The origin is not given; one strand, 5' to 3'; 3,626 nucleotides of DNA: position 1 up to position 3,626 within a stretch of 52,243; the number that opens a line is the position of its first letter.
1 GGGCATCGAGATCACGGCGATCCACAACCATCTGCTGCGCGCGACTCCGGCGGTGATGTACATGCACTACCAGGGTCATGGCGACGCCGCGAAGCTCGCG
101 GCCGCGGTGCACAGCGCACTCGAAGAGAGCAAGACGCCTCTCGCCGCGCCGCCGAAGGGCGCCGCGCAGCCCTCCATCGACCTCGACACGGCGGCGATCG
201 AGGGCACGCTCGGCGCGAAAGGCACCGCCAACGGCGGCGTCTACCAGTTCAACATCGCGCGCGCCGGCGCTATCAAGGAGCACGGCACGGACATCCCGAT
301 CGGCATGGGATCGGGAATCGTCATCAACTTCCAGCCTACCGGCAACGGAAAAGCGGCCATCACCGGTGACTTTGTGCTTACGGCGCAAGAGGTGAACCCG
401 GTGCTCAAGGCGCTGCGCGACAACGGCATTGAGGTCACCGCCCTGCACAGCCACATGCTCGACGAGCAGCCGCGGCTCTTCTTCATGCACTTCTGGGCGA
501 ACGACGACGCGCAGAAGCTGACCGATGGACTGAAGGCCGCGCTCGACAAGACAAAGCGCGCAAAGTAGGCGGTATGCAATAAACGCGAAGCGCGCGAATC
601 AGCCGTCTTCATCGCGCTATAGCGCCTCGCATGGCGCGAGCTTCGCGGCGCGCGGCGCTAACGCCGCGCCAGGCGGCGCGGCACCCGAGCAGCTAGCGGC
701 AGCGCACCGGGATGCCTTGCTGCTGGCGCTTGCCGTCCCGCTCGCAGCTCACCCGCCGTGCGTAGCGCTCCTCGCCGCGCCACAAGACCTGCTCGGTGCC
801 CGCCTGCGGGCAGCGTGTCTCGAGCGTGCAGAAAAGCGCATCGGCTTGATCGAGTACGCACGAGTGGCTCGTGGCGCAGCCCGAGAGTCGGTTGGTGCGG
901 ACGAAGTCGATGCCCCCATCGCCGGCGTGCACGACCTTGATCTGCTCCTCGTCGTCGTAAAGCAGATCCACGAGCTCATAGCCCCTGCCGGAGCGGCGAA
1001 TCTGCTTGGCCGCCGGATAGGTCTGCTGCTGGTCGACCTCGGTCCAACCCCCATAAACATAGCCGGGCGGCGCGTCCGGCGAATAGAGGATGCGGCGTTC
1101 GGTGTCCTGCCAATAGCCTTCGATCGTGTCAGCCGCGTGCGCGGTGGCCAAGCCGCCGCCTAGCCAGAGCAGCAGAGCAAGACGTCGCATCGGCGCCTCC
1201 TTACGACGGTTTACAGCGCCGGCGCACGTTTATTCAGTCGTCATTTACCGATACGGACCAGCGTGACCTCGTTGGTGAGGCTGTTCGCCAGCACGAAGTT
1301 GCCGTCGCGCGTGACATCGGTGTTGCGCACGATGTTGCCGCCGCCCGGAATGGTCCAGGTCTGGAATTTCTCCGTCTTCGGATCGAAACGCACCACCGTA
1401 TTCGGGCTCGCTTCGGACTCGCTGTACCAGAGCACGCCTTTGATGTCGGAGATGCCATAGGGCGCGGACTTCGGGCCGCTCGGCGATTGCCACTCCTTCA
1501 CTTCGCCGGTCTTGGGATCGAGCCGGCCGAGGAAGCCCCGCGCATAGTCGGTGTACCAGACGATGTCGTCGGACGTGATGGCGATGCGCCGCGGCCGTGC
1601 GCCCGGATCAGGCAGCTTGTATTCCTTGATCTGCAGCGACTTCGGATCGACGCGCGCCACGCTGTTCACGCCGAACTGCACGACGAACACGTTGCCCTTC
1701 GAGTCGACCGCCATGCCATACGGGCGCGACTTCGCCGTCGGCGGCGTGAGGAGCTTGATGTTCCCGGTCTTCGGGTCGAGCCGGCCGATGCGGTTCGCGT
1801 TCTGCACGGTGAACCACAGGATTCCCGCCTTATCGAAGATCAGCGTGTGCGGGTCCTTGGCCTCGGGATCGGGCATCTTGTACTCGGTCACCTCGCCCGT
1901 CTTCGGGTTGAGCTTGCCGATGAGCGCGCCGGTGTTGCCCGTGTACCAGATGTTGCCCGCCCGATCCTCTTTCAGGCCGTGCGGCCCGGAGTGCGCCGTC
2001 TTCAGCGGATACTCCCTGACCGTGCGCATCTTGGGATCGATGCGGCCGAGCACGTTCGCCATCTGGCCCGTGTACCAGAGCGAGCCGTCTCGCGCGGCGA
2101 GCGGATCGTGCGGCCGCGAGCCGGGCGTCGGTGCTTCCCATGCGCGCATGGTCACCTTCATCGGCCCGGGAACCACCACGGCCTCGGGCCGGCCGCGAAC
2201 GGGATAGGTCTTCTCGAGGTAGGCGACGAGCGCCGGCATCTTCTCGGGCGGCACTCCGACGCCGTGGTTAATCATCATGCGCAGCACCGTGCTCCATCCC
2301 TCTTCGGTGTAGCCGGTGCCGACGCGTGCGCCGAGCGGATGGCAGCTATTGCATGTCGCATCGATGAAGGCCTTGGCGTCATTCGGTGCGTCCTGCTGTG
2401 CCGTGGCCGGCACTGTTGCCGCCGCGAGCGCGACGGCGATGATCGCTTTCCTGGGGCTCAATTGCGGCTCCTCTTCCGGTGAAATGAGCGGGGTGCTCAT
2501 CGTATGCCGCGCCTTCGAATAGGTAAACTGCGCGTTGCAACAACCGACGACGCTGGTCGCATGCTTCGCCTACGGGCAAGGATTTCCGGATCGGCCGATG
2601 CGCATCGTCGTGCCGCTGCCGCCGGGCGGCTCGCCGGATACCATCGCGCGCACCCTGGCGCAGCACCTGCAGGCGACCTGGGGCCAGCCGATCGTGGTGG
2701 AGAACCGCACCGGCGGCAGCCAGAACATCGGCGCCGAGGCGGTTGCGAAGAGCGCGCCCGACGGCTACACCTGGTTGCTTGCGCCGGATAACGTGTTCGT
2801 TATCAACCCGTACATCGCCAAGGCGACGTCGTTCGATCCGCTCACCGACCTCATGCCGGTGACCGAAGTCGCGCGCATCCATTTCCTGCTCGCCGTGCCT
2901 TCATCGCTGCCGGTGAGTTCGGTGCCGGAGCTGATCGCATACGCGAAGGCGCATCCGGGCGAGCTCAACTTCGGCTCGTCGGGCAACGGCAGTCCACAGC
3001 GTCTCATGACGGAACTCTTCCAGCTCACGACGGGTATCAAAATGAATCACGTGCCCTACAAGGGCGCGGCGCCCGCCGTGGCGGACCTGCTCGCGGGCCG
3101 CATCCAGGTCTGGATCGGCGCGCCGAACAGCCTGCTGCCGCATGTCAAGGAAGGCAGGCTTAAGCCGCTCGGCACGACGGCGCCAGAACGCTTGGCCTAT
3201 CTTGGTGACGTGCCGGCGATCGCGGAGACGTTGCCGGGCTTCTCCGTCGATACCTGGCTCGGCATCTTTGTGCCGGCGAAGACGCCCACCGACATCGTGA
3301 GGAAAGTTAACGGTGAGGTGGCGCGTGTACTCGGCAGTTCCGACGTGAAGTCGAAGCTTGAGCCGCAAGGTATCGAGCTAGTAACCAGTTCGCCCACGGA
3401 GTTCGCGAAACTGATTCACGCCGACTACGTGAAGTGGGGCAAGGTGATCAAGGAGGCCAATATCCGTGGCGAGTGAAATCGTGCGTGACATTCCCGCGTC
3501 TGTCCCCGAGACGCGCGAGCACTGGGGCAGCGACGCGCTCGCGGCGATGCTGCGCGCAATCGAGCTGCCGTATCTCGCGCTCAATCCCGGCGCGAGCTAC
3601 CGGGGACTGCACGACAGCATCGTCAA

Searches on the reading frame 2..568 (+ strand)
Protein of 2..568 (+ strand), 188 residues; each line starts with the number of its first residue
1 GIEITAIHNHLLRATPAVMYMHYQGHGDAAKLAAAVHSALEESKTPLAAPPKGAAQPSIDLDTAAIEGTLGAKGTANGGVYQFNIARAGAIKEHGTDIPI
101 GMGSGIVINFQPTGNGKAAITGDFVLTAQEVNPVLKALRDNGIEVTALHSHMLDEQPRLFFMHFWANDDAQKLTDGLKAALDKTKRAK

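Call 70: search_protein_families(library=pfam, proteins=[window:2-568:+], max_evalue=0.001)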
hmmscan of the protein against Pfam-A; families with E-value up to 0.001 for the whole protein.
window:2-568:+ (188 aa): 1 family
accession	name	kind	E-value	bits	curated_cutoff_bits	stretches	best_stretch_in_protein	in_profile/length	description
PF07485.16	DUF1529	-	4.4e-61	204.5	25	2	65-183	2-121/121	Domain of Unknown Function (DUF1259)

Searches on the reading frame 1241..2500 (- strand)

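Call 70: search_protein_families(library=pfam, proteins=[window:1241-2500:-], max_evalue=0.001)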
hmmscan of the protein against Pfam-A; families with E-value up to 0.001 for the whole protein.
window:1241-2500:- (419 aa): 5 families
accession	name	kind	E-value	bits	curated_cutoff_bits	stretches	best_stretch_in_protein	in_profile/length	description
PF24684.1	Vgb_lyase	-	2e-58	198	50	2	117-361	44-282/290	Virginiamycin B lyase family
PF08450.18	SGL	-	1.7e-12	47.9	26.3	1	255-297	181-223/246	SMP-30/Gluconolactonase/LRE-like region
PF21959.2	DUF6923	-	7.5e-12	46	27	0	134-219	137-213/234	Repeat of unknown function (DUF6923)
PF16819.11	DUF5074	-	4.7e-08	32.9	27.2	0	174-211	185-225/353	Domain of unknown function (DUF5074)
PF06739.17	SBBP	-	5.7e-05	23.4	20.5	0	254-274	9-29/38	Beta-propeller repeat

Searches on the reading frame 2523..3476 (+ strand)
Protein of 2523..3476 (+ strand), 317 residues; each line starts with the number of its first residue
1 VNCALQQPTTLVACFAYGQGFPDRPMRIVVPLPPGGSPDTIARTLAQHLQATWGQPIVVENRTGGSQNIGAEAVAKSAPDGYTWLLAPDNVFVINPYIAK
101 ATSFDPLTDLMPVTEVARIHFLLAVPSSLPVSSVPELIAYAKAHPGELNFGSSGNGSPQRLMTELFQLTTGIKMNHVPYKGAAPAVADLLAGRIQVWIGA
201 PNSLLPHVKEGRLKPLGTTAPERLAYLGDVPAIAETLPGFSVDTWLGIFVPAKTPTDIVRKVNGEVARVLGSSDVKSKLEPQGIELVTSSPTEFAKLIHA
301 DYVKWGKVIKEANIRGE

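Call 6: search_protein_families(library=ncbifam, proteins=[window:2523-3476:+], max_evalue=0.001)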
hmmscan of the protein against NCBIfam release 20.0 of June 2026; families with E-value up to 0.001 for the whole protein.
window:2523-3476:+ (317 aa): 0 families

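Call 57: search_protein_families(library=pfam, proteins=[window:2535-3476:+], max_evalue=0.001)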
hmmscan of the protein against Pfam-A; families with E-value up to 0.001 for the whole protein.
window:2535-3476:+ (313 aa): 1 family
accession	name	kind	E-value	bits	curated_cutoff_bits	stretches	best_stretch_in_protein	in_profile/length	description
PF03401.19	TctC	-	2.1e-63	214.9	27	1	37-309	1-273/274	Tripartite tricarboxylate transporter family receptor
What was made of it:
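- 2547..2548 (+): Junction 1. The start codon, signal-peptide N-terminus and upstream region of a TctC/Bug-family receptor gene are missing (at least 32 nt). Pfam TctC matches 1-273/274 from residue 37 of the spurious TTG ORF (call 57).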
